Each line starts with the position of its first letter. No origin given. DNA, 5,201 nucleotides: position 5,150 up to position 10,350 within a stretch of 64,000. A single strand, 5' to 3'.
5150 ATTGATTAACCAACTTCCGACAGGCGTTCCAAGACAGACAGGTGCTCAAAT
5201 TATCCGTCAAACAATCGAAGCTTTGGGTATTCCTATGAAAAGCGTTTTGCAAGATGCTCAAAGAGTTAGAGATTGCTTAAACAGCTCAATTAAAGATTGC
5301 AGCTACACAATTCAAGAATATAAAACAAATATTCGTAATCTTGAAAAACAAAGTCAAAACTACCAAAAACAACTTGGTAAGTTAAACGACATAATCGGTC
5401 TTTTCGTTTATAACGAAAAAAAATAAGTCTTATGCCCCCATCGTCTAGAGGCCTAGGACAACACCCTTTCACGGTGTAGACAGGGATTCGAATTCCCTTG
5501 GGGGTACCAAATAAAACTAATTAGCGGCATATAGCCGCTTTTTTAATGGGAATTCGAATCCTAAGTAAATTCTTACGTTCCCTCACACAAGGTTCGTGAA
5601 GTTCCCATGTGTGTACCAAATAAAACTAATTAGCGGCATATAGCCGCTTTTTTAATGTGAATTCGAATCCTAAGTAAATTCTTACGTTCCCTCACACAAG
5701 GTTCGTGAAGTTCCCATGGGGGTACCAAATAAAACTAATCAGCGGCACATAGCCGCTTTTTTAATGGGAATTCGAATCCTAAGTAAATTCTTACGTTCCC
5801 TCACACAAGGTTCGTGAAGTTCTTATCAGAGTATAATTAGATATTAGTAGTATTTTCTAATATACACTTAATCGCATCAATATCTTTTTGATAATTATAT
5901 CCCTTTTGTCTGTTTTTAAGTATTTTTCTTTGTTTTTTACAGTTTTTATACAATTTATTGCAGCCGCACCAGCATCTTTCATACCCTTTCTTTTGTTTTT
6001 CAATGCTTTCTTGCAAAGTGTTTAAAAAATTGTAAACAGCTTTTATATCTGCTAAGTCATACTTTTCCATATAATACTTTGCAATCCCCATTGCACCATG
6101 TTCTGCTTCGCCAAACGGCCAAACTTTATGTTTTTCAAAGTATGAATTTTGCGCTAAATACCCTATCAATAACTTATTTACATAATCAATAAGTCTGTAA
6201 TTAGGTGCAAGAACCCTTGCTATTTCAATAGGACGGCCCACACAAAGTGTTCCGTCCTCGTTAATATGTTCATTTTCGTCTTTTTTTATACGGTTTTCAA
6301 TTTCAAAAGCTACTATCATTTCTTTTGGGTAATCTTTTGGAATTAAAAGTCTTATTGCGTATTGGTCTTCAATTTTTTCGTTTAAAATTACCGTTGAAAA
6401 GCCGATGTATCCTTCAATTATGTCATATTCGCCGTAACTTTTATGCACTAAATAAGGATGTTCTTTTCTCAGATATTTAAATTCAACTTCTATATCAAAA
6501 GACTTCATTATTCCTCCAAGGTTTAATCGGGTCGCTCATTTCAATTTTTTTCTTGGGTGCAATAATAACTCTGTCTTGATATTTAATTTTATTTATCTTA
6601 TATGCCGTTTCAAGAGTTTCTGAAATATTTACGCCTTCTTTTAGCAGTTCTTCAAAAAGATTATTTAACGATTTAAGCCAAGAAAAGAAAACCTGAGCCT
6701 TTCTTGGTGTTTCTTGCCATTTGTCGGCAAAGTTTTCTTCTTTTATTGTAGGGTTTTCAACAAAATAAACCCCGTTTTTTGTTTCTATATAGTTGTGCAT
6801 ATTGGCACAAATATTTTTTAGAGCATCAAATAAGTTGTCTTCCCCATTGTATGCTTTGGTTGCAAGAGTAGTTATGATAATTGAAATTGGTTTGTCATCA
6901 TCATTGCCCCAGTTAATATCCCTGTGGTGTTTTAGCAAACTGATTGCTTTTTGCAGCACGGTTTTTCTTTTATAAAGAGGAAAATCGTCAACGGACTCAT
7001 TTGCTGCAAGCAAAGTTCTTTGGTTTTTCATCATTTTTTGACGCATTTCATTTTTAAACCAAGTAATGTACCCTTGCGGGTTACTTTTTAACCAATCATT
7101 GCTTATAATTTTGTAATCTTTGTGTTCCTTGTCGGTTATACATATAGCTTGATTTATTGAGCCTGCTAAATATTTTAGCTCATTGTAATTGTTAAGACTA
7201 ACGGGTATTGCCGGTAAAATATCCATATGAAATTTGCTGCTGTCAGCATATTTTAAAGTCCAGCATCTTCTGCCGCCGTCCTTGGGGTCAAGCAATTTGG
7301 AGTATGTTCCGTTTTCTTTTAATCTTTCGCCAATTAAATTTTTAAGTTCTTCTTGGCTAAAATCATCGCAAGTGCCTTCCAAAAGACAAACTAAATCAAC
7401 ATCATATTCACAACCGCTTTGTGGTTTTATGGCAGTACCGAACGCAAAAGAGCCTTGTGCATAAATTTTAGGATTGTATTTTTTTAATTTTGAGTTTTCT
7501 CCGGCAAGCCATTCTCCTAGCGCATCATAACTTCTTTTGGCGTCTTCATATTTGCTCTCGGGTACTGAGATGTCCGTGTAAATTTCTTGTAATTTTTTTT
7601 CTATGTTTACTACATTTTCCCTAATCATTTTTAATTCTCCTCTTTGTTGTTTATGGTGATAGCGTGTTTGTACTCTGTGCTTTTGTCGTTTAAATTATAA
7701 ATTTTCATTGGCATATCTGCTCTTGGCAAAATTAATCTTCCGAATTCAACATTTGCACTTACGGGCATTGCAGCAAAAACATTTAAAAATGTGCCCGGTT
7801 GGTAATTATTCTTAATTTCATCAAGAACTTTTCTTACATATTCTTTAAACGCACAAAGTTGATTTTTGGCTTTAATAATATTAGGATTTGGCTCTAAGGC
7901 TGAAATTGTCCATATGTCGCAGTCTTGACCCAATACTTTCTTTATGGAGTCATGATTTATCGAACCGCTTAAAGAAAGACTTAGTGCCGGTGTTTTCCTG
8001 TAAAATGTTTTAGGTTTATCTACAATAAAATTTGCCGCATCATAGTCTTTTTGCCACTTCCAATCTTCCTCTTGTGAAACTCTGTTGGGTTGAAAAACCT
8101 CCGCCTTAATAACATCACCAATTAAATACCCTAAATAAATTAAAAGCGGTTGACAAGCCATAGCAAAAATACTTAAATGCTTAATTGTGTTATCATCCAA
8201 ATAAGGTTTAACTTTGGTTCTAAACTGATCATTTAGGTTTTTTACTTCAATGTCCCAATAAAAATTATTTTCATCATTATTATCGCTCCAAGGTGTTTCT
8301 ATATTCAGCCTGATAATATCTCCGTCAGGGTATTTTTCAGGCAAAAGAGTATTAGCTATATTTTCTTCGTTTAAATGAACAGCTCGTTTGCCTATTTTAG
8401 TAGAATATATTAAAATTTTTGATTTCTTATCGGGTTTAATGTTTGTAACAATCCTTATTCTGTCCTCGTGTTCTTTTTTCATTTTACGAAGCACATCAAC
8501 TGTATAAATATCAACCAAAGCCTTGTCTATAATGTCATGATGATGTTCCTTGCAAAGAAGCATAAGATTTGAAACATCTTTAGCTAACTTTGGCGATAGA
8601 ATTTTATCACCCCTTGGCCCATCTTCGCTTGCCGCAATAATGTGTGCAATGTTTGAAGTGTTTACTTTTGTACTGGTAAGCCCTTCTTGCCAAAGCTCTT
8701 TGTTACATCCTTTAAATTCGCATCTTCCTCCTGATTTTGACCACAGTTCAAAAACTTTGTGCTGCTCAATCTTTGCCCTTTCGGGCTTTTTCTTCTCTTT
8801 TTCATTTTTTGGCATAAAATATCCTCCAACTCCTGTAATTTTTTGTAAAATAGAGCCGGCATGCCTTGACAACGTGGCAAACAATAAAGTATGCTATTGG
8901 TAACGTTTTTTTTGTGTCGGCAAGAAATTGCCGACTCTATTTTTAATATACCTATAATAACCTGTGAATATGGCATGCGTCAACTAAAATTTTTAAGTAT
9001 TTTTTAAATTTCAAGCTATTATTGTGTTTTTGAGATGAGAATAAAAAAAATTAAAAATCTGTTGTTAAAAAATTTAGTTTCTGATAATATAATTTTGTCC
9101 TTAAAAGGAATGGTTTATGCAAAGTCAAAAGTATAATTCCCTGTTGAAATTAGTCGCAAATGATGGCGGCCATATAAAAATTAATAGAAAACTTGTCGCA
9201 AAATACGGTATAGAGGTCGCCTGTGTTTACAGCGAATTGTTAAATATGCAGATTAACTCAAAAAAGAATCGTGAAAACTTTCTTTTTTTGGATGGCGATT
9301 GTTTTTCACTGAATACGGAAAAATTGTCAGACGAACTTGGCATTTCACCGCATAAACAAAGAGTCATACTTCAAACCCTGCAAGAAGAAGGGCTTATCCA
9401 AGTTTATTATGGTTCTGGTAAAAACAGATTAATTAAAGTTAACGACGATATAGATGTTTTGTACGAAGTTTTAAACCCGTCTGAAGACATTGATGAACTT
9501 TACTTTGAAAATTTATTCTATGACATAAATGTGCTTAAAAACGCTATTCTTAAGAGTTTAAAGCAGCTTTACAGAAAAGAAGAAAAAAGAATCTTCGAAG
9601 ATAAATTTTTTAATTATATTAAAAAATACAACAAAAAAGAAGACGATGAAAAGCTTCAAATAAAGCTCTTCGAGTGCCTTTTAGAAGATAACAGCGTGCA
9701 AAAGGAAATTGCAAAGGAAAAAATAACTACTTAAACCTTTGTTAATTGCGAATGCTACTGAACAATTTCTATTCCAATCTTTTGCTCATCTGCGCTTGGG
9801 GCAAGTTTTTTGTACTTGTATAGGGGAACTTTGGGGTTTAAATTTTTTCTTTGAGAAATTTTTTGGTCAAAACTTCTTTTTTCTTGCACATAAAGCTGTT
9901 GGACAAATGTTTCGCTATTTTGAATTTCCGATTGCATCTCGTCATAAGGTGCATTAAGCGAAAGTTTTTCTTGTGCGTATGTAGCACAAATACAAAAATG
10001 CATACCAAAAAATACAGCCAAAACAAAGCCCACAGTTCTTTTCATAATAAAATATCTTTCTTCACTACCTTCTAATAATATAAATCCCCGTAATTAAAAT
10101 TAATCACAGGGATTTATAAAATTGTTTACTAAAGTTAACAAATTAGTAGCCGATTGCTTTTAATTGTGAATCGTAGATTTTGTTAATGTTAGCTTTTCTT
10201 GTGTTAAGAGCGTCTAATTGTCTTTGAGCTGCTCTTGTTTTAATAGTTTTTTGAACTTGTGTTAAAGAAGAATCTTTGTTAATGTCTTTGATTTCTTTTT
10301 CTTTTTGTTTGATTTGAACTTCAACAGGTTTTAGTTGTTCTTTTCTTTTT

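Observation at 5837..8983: Three-gene CBASS-type anti-phage operon (HNH-SAVED effector, CD-NTase, stand-alone E2) beside tRNA-Glu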

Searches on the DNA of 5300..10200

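Call 65: search_rna_families(source=window, start=5300, end=10200, threshold=evalue, max_evalue=1)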
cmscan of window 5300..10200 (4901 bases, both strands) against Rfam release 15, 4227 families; matches with E-value up to 1: 3.
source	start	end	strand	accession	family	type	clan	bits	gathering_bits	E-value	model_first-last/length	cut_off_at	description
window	5434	5506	+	RF00005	tRNA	Gene; tRNA;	CL00001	58.1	29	4.6e-11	1-71/71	no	tRNA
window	8768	8817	+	RF00519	suhB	Gene; sRNA;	CL00108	20.4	41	0.73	1-77/77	no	Makes More Granules Regulator RNA (mmgR)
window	6853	6908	-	RF01122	sR39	Gene; snRNA; snoRNA; CD-box;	-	16.7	50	0.8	1-56/56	no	Small nucleolar RNA sR39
